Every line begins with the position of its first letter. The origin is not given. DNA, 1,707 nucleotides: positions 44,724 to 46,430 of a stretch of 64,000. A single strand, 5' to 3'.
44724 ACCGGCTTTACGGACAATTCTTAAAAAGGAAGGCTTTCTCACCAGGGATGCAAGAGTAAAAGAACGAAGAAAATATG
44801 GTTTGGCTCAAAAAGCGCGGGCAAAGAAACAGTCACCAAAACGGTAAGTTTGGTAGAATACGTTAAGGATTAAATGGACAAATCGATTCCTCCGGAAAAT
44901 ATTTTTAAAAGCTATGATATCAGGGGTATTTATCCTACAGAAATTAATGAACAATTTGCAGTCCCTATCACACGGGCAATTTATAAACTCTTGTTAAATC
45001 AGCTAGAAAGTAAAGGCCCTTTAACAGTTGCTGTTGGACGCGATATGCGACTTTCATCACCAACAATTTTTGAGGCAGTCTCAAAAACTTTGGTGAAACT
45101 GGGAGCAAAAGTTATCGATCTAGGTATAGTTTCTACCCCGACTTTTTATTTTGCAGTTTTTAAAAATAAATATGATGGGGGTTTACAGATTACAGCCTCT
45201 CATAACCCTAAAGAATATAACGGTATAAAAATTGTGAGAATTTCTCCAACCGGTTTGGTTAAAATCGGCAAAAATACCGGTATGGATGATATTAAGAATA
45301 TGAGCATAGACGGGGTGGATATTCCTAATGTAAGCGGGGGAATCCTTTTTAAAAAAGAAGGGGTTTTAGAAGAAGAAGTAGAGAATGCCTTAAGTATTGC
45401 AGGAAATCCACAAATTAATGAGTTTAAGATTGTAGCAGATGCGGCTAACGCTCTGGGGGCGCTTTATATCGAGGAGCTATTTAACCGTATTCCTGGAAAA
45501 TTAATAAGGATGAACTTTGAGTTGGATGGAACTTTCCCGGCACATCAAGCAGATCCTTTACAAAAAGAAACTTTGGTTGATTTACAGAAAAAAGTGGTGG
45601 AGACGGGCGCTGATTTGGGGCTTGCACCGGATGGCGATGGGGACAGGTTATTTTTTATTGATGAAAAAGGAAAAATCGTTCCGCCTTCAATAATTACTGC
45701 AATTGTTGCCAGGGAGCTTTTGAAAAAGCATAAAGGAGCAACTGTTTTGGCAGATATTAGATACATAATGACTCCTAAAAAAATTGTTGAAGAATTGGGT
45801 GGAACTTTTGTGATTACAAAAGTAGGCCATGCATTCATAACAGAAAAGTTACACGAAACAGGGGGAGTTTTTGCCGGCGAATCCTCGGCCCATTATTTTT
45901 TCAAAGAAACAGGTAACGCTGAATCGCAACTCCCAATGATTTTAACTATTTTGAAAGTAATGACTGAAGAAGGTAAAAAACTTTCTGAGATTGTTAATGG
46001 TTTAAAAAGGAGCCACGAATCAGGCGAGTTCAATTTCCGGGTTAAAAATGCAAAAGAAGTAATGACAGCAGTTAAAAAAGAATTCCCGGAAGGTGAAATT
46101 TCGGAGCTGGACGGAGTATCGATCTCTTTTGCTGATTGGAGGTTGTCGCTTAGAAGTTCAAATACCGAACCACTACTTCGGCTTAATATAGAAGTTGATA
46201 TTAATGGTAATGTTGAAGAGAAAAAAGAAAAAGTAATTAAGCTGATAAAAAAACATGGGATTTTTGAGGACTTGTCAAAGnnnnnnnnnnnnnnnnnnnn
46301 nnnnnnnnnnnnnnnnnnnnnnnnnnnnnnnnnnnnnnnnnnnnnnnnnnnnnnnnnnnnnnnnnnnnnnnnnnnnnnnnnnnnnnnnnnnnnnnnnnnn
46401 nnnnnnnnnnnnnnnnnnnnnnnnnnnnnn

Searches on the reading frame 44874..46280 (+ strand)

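Call 49: search_protein_families(library=pfam, proteins=[window:44874-46280:+], max_evalue=0.001)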
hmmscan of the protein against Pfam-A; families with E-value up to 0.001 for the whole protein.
window:44874-46280:+ (469 aa): 4 families
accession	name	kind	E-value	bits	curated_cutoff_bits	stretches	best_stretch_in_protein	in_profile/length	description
PF02878.22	PGM_PMM_I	-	2.3e-32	112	22.5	1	9-121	2-112/138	Phosphoglucomutase/phosphomannomutase, alpha/beta/alpha domain I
PF02880.22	PGM_PMM_III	-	4.1e-19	69.2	20.7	1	273-376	4-110/115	Phosphoglucomutase/phosphomannomutase, alpha/beta/alpha domain III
PF02879.22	PGM_PMM_II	-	5.3e-19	69.1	29.3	1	181-266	18-103/103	Phosphoglucomutase/phosphomannomutase, alpha/beta/alpha domain II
PF00408.26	PGM_PMM_IV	-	6e-07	29.9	23.1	1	385-444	1-55/68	Phosphoglucomutase/phosphomannomutase, C-terminal domain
